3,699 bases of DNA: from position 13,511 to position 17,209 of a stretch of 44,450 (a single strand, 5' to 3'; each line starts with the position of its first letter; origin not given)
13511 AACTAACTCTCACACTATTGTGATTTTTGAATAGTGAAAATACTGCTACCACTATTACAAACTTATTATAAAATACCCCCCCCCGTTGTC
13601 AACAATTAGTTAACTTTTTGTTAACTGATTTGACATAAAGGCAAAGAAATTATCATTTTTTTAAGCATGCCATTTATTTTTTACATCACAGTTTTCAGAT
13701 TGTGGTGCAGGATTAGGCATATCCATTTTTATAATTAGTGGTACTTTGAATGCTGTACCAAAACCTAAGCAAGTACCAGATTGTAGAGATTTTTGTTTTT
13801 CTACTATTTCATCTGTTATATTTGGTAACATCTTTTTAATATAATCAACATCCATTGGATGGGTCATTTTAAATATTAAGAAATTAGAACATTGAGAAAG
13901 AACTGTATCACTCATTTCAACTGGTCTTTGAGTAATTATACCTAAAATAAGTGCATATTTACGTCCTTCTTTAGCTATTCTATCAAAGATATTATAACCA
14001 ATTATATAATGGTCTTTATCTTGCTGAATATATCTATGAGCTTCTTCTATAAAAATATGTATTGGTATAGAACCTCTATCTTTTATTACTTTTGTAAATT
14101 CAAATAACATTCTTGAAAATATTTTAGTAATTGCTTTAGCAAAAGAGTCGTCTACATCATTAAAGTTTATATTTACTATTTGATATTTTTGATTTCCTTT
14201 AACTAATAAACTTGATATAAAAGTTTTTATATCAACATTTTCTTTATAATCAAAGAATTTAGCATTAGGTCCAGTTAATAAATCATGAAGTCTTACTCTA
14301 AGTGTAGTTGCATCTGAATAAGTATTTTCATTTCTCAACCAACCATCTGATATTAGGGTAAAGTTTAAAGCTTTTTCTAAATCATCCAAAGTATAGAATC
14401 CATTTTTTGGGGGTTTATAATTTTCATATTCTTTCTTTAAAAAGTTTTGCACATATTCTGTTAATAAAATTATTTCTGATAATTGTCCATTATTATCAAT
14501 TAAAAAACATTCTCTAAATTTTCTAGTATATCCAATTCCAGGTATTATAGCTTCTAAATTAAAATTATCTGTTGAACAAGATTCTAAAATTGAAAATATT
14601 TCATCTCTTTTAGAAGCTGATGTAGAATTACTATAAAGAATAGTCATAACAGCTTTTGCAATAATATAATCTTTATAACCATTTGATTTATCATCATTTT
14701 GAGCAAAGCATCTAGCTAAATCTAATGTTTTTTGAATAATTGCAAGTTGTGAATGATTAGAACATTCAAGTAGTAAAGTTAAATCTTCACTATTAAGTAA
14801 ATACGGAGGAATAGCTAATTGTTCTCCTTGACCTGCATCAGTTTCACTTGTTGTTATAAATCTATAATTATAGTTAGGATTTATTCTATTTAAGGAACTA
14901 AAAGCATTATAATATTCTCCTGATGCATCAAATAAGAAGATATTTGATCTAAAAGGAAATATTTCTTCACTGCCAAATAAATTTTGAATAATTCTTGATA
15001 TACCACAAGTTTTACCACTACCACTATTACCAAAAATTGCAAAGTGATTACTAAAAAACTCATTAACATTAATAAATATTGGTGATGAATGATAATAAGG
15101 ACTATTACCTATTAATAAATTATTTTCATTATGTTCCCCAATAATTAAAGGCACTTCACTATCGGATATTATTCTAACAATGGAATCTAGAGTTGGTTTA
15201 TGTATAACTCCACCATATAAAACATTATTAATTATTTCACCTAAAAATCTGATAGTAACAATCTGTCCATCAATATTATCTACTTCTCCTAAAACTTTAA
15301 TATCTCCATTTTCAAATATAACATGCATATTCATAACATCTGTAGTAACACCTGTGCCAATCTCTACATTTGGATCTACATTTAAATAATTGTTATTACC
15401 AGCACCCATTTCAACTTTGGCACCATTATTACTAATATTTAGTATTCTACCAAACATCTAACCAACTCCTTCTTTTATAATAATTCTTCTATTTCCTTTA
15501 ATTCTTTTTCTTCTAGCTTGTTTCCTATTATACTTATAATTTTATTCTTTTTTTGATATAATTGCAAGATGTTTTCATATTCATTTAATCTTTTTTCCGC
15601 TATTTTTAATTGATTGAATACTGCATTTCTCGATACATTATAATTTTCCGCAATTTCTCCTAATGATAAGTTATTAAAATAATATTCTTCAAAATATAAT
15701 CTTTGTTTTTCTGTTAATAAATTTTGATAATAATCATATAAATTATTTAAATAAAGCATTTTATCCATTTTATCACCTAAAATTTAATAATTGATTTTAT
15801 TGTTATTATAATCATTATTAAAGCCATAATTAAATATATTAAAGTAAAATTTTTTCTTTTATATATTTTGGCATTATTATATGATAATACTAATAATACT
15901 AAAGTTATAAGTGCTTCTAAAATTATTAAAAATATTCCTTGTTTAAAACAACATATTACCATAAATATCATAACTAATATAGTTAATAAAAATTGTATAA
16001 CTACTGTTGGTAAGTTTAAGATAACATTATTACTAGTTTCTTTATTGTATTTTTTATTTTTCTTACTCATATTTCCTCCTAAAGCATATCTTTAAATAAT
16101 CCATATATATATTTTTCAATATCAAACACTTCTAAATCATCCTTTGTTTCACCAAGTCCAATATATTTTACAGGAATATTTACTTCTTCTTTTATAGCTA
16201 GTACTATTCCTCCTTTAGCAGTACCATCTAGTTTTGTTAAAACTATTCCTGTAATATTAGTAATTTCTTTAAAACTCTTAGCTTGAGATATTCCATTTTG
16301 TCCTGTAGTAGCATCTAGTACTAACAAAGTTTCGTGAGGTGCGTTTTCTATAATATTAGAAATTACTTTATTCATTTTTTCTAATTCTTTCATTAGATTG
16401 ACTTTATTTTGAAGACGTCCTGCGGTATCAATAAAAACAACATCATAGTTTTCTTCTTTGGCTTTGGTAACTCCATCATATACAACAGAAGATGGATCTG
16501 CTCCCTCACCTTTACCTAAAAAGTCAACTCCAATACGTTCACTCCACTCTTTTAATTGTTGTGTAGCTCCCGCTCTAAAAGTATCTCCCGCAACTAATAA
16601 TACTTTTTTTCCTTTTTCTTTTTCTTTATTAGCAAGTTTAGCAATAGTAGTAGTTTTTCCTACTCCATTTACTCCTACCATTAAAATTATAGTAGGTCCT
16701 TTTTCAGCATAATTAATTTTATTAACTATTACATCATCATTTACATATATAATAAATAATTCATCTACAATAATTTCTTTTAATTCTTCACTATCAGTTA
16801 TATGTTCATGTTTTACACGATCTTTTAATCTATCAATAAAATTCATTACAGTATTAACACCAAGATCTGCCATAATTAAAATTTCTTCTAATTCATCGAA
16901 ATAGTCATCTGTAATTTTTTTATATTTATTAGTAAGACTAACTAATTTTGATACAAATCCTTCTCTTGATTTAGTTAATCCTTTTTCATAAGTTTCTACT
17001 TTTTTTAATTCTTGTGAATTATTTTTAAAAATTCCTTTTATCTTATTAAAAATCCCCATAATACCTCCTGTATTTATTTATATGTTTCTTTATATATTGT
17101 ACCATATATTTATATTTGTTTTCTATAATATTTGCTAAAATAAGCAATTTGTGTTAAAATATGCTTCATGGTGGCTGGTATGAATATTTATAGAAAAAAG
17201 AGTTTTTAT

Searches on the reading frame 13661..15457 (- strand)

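Call 82: search_protein_families(library=pfam, proteins=[window:13661-15457:-], max_evalue=0.00001)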
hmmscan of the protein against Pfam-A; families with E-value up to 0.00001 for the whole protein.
window:13661-15457:- (598 aa): 1 family
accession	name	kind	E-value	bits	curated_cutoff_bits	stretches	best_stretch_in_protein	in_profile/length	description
PF01935.23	DUF87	-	7.8e-21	75.6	23.2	1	116-265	3-137/220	Helicase HerA, central domain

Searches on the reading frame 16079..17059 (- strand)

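Call 82: search_protein_families(library=pfam, proteins=[window:16079-17059:-], max_evalue=0.00001)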
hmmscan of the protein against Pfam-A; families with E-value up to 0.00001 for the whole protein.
window:16079-17059:- (326 aa): 2 families
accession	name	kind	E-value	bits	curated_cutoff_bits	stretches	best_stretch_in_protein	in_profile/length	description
PF00448.28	SRP54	-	3.9e-79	265.3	22.7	1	122-322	1-195/196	SRP54-type protein, GTPase domain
PF02881.24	SRP54_N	-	3.8e-17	62.7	22.4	1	36-101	2-75/75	SRP54-type protein, helical bundle domain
